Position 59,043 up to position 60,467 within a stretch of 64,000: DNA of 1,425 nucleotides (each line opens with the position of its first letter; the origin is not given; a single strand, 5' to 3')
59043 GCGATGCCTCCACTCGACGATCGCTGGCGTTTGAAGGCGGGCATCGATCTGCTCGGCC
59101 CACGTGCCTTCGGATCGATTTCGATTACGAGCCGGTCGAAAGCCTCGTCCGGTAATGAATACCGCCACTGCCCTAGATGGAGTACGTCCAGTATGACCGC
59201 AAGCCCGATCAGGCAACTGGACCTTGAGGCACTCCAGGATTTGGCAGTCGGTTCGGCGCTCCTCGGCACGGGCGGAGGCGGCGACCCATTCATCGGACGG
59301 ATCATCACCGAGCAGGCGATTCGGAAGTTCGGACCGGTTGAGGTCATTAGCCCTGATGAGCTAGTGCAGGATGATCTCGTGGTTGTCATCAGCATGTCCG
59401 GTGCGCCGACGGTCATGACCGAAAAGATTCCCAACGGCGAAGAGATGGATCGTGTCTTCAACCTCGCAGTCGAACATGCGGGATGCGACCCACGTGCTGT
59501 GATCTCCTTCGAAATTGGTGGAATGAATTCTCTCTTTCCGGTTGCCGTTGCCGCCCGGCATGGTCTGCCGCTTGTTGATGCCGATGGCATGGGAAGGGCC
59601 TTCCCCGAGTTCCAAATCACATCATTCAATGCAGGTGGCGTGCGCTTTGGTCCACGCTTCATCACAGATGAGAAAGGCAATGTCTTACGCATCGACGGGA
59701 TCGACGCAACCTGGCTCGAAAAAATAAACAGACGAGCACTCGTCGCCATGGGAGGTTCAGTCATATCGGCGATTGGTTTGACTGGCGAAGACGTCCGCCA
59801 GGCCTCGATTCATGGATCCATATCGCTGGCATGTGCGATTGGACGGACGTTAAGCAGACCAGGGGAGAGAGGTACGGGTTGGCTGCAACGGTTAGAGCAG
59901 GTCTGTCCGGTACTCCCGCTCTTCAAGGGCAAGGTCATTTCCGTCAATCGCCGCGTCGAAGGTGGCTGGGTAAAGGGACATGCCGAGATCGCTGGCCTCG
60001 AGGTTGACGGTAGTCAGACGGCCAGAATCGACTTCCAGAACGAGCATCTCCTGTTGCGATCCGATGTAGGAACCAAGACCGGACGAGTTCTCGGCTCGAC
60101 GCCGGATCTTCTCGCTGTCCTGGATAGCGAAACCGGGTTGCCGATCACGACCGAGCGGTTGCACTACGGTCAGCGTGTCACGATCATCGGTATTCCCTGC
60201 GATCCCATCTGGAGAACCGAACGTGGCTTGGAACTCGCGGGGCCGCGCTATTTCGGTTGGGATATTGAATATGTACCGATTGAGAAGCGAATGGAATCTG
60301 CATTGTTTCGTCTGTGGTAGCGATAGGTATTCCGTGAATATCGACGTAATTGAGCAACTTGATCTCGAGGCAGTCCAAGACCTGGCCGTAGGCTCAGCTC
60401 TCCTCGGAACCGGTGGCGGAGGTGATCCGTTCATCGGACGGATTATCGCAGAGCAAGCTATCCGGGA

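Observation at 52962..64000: Six DUF917 paralogues with two hydantoinase/oxoprolinase genes and an M29-like gene in 11 kb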

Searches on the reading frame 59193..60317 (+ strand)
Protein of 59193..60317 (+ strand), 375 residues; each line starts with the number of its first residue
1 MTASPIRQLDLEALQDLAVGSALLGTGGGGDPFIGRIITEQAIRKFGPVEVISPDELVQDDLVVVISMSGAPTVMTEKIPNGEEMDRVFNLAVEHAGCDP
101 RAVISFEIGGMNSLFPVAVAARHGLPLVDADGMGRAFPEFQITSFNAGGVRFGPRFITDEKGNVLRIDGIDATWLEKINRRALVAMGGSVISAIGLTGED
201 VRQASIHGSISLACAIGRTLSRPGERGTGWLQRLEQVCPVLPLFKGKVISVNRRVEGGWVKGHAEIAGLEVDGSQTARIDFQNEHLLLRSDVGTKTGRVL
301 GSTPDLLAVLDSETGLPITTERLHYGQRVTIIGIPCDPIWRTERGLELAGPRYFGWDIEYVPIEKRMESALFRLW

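Call 10: find_homologous_proteins(query=window:59193-60317:+, max_evalue=1e-10)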
Query window:59193-60317:+ (375 aa): 4837 proteins with E <= 1e-10 among 8000 candidates; the best 120 are listed.
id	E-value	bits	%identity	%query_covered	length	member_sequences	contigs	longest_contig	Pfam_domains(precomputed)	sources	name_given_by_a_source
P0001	2.5e-199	680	83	97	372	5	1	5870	PF20906.4,PF06032.19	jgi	jgi:DUF917 family protein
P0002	1.4e-188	645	79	97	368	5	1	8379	PF20906.4,PF06032.19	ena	-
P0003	9.8e-185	632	78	97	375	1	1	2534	PF20906.4,PF06032.19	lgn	-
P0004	9.7e-180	616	73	99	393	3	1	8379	PF20906.4,PF06032.19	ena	-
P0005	3.0e-168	578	70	97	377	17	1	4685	PF20906.4,PF06032.19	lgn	-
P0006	2.1e-166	572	69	96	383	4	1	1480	PF20906.4,PF06032.19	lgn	-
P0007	5.3e-165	567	70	96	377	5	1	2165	PF20906.4,PF06032.19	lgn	-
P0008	4.7e-161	554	68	97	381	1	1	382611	PF20906.4,PF06032.19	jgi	jgi:DUF917 family protein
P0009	7.8e-156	537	69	97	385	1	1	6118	PF20906.4,PF06032.19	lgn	-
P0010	1.8e-154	532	66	97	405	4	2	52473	PF20906.4,PF06032.19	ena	-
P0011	4.7e-154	531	67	95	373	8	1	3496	PF20906.4,PF06032.19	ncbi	-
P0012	6.4e-154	531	65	97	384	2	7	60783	PF20906.4,PF06032.19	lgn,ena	-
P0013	1.0e-152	527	63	98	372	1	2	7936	PF20906.4,PF06032.19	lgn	-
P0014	1.9e-151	522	65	97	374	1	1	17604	PF20906.4,PF06032.19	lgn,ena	-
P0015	8.1e-151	520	67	93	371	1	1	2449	PF20906.4,PF06032.19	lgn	-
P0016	1.0e-150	520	83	75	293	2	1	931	PF20906.4,PF06032.19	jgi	jgi:uncharacterized protein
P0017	1.2e-149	517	65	96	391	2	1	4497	PF20906.4,PF06032.19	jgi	jgi:uncharacterized protein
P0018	2.0e-149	516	63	97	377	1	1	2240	PF20906.4,PF06032.19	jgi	jgi:DUF917 family protein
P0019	2.9e-149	515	64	98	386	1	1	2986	PF20906.4,PF06032.19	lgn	-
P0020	4.1e-147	508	63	98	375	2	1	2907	PF20906.4,PF06032.19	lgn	-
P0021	5.8e-147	508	62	98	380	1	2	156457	PF20906.4,PF06032.19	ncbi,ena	-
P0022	2.4e-146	506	63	96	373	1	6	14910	PF20906.4,PF06032.19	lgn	-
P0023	3.7e-146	505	64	97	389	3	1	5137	PF20906.4,PF06032.19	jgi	-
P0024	1.0e-145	504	64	97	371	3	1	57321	PF20906.4,PF06032.19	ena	-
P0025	1.3e-145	503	64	96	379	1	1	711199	PF20906.4,PF06032.19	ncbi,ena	-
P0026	2.2e-144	499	62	96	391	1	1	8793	PF20906.4,PF06032.19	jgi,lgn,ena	-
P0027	4.0e-144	498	64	95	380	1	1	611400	PF20906.4,PF06032.19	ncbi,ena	-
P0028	1.2e-143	497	62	98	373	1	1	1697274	PF20906.4,PF06032.19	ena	-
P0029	2.8e-143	496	63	96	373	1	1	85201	PF20906.4,PF06032.19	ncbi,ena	-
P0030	1.7e-142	493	60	98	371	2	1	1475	PF20906.4,PF06032.19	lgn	-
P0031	4.0e-142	492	61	98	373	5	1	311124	PF20906.4,PF06032.19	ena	-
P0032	1.8e-141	490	60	98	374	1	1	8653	PF20906.4,PF06032.19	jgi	jgi:DUF917 family protein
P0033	4.3e-139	482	58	97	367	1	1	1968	PF20906.4,PF06032.19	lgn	-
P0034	8.9e-130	451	58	97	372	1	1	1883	PF20906.4,PF06032.19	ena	-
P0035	2.2e-124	433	70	75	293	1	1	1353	PF20906.4,PF06032.19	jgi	jgi:DUF917 family protein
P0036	4.7e-107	376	49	96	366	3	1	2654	PF20906.4,PF06032.19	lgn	-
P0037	6.5e-107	376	48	97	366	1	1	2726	PF20906.4,PF06032.19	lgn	-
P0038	1.5e-106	375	49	97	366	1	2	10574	PF20906.4,PF06032.19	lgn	-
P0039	9.6e-106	372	48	97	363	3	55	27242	PF20906.4,PF06032.19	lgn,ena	-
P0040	1.6e-104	368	49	89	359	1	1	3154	PF20906.4,PF06032.19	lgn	-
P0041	1.9e-104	368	45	97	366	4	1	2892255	PF20906.4,PF06032.19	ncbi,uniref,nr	ncbi:protein of unknown function DUF917 [Desulfotomaculum nigrificans CO-1-SRB]|uniref:DUF917 domain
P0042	2.9e-104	367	45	97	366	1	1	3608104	PF20906.4,PF06032.19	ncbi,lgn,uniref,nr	ncbi:protein of unknown function DUF917 [Desulforamulus reducens MI-1]|uniref:DUF917 domain-containi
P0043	3.9e-104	367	43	91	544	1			PF20906.4,PF06032.19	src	-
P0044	7.2e-104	366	48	96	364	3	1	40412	PF20906.4,PF06032.19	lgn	-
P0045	9.9e-104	365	47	96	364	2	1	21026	PF20906.4,PF06032.19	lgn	-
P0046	1.3e-103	365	47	98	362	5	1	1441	PF20906.4,PF06032.19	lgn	-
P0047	2.5e-103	364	49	96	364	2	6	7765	PF20906.4,PF06032.19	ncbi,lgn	-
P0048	3.1e-103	364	47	97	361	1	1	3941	PF20906.4,PF06032.19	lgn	-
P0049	4.4e-103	363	47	97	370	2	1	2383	PF20906.4,PF06032.19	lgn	-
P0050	6.1e-103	363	48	96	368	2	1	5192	PF20906.4,PF06032.19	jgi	-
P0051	6.7e-103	363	47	96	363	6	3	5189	PF20906.4,PF06032.19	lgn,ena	-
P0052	9.5e-103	362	45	97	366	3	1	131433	PF20906.4,PF06032.19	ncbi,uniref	ncbi:DUF917 domain-containing protein [Desulfotomaculum sp. 1211_IL3151]|uniref:DUF917 domain-contai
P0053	1.0e-102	362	47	96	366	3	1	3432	PF20906.4,PF06032.19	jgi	jgi:DUF917 family protein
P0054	1.2e-102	362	47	96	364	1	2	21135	PF20906.4,PF06032.19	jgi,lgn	-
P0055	1.3e-102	362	48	96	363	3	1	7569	PF20906.4,PF06032.19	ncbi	ncbi:MAG TPA: DUF917 domain-containing protein [Bacillaceae bacterium]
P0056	1.5e-102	362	45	97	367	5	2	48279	PF20906.4,PF06032.19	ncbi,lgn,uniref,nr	ncbi:DUF917 domain-containing protein [Desulfitobacterium sp.]|uniref:DUF917 domain-containing prote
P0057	1.5e-102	361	46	97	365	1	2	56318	PF20906.4,PF06032.19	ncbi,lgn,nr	ncbi:MAG: DUF917 domain-containing protein [Desulfotomaculum sp.]|nr:DUF917 domain-containing protei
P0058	1.7e-102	361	46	97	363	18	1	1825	PF20906.4,PF06032.19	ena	-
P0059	1.7e-102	361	47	96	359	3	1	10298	PF20906.4,PF06032.19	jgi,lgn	jgi:hypothetical protein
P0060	1.9e-102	361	47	96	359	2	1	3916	PF20906.4,PF06032.19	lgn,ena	-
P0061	2.4e-102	361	48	96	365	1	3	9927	PF20906.4,PF06032.19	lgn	-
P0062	2.5e-102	361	47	96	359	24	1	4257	PF20906.4,PF06032.19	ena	-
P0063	2.6e-102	361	47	96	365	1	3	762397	PF20906.4,PF06032.19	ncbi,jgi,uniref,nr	ncbi:DUF917 domain-containing protein [Brevibacillus massiliensis]|jgi:hypothetical protein|uniref:D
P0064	2.7e-102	361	48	96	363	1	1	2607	PF20906.4,PF06032.19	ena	-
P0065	4.2e-102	360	48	96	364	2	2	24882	PF20906.4,PF06032.19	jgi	jgi:DUF917 family protein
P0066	4.8e-102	360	47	96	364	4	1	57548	PF20906.4,PF06032.19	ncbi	-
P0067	4.8e-102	360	48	97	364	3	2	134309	PF20906.4,PF06032.19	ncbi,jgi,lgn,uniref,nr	ncbi:hypothetical protein DFO73_11681 [Cytobacillus oceanisediminis]|jgi:DUF917 family protein|unire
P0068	5.1e-102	360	47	97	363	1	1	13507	PF20906.4,PF06032.19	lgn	-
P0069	7.3e-102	359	48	97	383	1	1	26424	PF20906.4,PF06032.19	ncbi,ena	-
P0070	9.3e-102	359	46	96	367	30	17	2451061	PF20906.4,PF06032.19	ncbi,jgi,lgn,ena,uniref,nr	ncbi:protein of unknown function DUF917 [Thermoanaerobacter mathranii subsp. mathranii str. A3]|unir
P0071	9.3e-102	359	46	96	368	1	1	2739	PF20906.4,PF06032.19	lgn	-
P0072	9.8e-102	359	48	96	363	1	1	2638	PF20906.4,PF06032.19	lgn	-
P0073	1.0e-101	359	48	96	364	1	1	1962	PF20906.4,PF06032.19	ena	-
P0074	1.1e-101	359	47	96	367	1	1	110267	PF20906.4,PF06032.19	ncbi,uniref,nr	ncbi:DUF917 family protein [Caldanaerobacter subterraneus]|uniref:DUF917 domain-containing protein n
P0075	1.1e-101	359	47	97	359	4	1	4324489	PF20906.4,PF06032.19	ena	-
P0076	1.3e-101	359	47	96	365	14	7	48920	PF20906.4,PF06032.19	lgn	-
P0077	1.3e-101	358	48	96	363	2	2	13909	PF20906.4,PF06032.19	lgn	-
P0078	1.5e-101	358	45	97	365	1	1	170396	PF20906.4,PF06032.19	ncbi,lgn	-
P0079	1.9e-101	358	46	97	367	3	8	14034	PF20906.4,PF06032.19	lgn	-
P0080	2.2e-101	358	45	97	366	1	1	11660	PF20906.4,PF06032.19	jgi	jgi:DUF917 family protein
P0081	2.7e-101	357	46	96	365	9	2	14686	PF20906.4,PF06032.19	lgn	-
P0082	2.7e-101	357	46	97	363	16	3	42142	PF20906.4,PF06032.19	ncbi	ncbi:MAG: DUF917 domain-containing protein [Candidatus Bathyarchaeia archaeon]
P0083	2.9e-101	357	48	97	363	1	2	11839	PF20906.4,PF06032.19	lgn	-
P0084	3.1e-101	357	47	98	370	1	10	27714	PF20906.4,PF06032.19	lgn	-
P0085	4.1e-101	357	48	96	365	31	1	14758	PF20906.4,PF06032.19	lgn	-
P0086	4.4e-101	357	47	96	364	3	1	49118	PF20906.4,PF06032.19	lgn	-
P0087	4.5e-101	357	47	96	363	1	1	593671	PF20906.4,PF06032.19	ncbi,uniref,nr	ncbi:DUF917 domain-containing protein [Jeotgalibacillus proteolyticus]|uniref:DUF917 domain-containi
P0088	4.6e-101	357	46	97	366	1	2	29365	PF20906.4,PF06032.19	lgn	-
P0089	4.9e-101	357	47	97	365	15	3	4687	PF20906.4,PF06032.19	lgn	-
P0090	4.9e-101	357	44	97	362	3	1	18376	PF20906.4,PF06032.19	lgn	-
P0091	5.3e-101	356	45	97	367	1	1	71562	PF20906.4,PF06032.19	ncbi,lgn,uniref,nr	ncbi:DUF917 domain-containing protein [Thermosediminibacter litoriperuensis]|uniref:DUF917 domain-co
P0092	5.3e-101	356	47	96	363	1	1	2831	PF20906.4,PF06032.19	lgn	-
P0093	6.7e-101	356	46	95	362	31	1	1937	PF20906.4,PF06032.19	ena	-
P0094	7.4e-101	356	45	96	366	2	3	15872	PF20906.4,PF06032.19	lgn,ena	-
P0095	7.8e-101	356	48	96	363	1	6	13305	PF20906.4,PF06032.19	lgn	-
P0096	8.3e-101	356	48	96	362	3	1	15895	PF20906.4,PF06032.19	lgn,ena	-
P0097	8.6e-101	356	47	95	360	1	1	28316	PF20906.4,PF06032.19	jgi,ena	-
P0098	9.4e-101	356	44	96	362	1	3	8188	PF20906.4,PF06032.19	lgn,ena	-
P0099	9.8e-101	356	46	96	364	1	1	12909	PF20906.4,PF06032.19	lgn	-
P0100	1.0e-100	355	48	96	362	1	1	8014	PF20906.4,PF06032.19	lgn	-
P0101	1.2e-100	355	45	96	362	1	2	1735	PF20906.4,PF06032.19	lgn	-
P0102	1.3e-100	355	47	97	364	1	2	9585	PF20906.4,PF06032.19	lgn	-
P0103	1.3e-100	355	46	98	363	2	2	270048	PF20906.4,PF06032.19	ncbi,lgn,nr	ncbi:MAG: DUF917 domain-containing protein [Nitrososphaerota archaeon]|nr:DUF917 domain-containing p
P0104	1.5e-100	355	47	97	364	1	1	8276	PF20906.4,PF06032.19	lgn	-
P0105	1.5e-100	355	47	97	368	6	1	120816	PF20906.4,PF06032.19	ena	-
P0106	1.5e-100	355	47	96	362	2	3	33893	PF20906.4,PF06032.19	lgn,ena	-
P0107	1.6e-100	355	46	96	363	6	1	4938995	PF20906.4,PF06032.19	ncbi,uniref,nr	ncbi:DUF917 domain-containing protein [Sutcliffiella sp. NC1]|uniref:DUF917 domain-containing protei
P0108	1.7e-100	355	48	95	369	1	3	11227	PF20906.4,PF06032.19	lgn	-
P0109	1.7e-100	355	47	96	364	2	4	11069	PF20906.4,PF06032.19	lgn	-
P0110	1.8e-100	355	47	97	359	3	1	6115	PF20906.4,PF06032.19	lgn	-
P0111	2.2e-100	354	48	97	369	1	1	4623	PF20906.4,PF06032.19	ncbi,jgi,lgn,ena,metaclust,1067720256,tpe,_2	jgi:DUF917 family protein|metaclust:\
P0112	2.2e-100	354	44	96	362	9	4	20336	PF20906.4,PF06032.19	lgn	-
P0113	2.5e-100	354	47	96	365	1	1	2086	PF20906.4,PF06032.19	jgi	jgi:uncharacterized protein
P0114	2.6e-100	354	47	97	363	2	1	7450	PF20906.4,PF06032.19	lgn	-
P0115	2.7e-100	354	46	97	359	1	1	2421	PF20906.4,PF06032.19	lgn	-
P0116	2.7e-100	354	48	96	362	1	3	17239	PF20906.4,PF06032.19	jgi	jgi:uncharacterized protein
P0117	2.8e-100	354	44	96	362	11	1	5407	PF20906.4,PF06032.19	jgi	jgi:DUF917 family protein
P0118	2.9e-100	354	46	97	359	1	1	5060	PF20906.4,PF06032.19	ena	-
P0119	2.9e-100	354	45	97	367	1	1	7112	PF20906.4,PF06032.19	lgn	-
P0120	2.9e-100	354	47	95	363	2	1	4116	PF20906.4,PF06032.19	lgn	-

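Call 11: find_encoding_contigs(protein=P0002, flank=10000, max_places=3)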
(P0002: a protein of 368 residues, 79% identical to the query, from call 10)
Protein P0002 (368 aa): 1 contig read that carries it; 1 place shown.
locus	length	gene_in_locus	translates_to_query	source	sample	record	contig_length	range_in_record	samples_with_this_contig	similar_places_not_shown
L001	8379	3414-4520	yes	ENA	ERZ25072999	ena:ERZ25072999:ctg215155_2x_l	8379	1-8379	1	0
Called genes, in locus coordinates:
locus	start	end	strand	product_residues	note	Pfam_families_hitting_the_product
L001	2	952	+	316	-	?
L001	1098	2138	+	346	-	PF26233:NicX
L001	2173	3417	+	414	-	PF06032:S-Me-THD_N, PF20906:S-Me-THD_C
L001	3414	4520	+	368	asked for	PF06032:S-Me-THD_N, PF20906:S-Me-THD_C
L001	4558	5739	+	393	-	PF06032:S-Me-THD_N, PF20906:S-Me-THD_C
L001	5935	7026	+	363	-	PF06032:S-Me-THD_N, PF20906:S-Me-THD_C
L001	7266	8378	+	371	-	?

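Call 12: find_encoding_contigs(protein=P0008, flank=10000, max_places=3)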
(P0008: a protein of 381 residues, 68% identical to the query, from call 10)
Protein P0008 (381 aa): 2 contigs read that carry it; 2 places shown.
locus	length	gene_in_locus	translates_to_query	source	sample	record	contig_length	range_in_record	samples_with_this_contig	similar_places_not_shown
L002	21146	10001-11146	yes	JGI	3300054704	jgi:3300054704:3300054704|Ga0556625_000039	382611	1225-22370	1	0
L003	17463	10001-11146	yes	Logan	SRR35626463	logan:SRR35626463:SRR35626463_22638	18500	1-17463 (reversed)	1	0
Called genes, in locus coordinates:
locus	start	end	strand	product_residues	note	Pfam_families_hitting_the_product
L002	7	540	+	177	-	PF13404:HTH_AsnC-type, PF13412:HTH_24, PF01037:AsnC_trans_reg, PF22482:AsnC_trans_reg_3 (weak)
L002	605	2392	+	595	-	PF00496:SBP_bac_5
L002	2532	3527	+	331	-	PF19300:BPD_transp_1_N, PF00528:BPD_transp_1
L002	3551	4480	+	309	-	PF12911:OppC_N, PF00528:BPD_transp_1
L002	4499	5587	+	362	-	PF06032:S-Me-THD_N, PF20906:S-Me-THD_C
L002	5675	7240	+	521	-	PF05378:Hydant_A_N, PF13941:MutL (faint), PF01968:Hydantoinase_A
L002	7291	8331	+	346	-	PF26233:NicX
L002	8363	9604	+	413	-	PF06032:S-Me-THD_N, PF20906:S-Me-THD_C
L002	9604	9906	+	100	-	-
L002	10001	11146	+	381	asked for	PF06032:S-Me-THD_N, PF20906:S-Me-THD_C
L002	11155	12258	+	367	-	PF06032:S-Me-THD_N, PF20906:S-Me-THD_C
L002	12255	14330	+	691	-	PF05378:Hydant_A_N, PF01968:Hydantoinase_A, PF19278:Hydant_A_C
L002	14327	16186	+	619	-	PF02538:Hydantoinase_B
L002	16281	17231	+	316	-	PF06675:DUF1177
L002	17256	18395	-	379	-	PF04107:GCS2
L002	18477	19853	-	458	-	-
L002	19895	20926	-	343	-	-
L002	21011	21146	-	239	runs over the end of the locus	-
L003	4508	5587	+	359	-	PF06032:S-Me-THD_N, PF20906:S-Me-THD_C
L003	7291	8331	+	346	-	PF26233:NicX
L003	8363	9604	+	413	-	PF06032:S-Me-THD_N, PF20906:S-Me-THD_C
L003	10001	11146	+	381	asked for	PF06032:S-Me-THD_N, PF20906:S-Me-THD_C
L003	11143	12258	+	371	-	PF06032:S-Me-THD_N, PF20906:S-Me-THD_C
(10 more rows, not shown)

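Call 13: find_encoding_contigs(protein=P0025, flank=10000, max_places=3)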
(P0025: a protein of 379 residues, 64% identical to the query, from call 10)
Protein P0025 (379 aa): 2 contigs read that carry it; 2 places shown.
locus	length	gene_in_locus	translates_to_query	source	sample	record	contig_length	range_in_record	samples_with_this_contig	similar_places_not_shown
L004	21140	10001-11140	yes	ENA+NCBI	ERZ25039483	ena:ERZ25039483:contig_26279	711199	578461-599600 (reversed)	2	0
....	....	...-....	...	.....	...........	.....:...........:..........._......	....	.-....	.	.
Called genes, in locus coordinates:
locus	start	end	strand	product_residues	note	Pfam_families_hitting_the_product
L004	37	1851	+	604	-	PF00496:SBP_bac_5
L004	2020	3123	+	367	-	PF01321:Creatinase_N, PF00557:Peptidase_M24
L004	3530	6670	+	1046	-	PF25852:DUF6242_C (faint), PF02012:BNR (faint), PF13088:BNR_2 (faint), PF15899:BNR_6 (faint), PF15902:Sortilin-Vps10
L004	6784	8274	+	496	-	PF00171:Aldedh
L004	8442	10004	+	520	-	PF05378:Hydant_A_N, PF13941:MutL (faint), PF01968:Hydantoinase_A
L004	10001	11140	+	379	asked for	PF06032:S-Me-THD_N, PF20906:S-Me-THD_C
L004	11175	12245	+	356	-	PF06032:S-Me-THD_N, PF20906:S-Me-THD_C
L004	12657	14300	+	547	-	PF00128:Alpha-amylase, PF16657:Malt_amylase_C (weak), PF22157:SupH-like_C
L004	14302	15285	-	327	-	PF00903:Glyoxalase, PF13669:Glyoxalase_4 (faint), PF00903:Glyoxalase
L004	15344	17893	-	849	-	PF01381:HTH_3, PF13560:HTH_31, PF00931:NB-ARC, PF13191:AAA_16 (weak), PF13401:AAA_22, PF05729:NACHT (weak), PF17874:TPR_MalT, PF13424:TPR_12, +6 more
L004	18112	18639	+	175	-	PF12973:Cupin_7 (faint), PF07883:Cupin_2, PF02311:AraC_binding (weak)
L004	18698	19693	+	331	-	PF07883:Cupin_2, PF11716:MDMPI_N (weak), PF12867:DinB_2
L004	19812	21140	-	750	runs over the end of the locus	PF04234:CopC, PF05425:CopD, PF00034:Cytochrom_C, PF13442:Cytochrome_CBB3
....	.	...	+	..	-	?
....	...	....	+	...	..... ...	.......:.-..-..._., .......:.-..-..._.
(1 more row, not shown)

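Call 25: search_solved_structures(query=window:59193-60317:+, max_evalue=0.01)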
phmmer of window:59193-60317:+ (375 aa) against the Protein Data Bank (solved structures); distinct sequences matched with E-value up to 0.01: 1.
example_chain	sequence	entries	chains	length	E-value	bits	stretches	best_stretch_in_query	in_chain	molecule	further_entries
2o3i_A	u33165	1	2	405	3.2e-12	49.3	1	12-165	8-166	Hypothetical protein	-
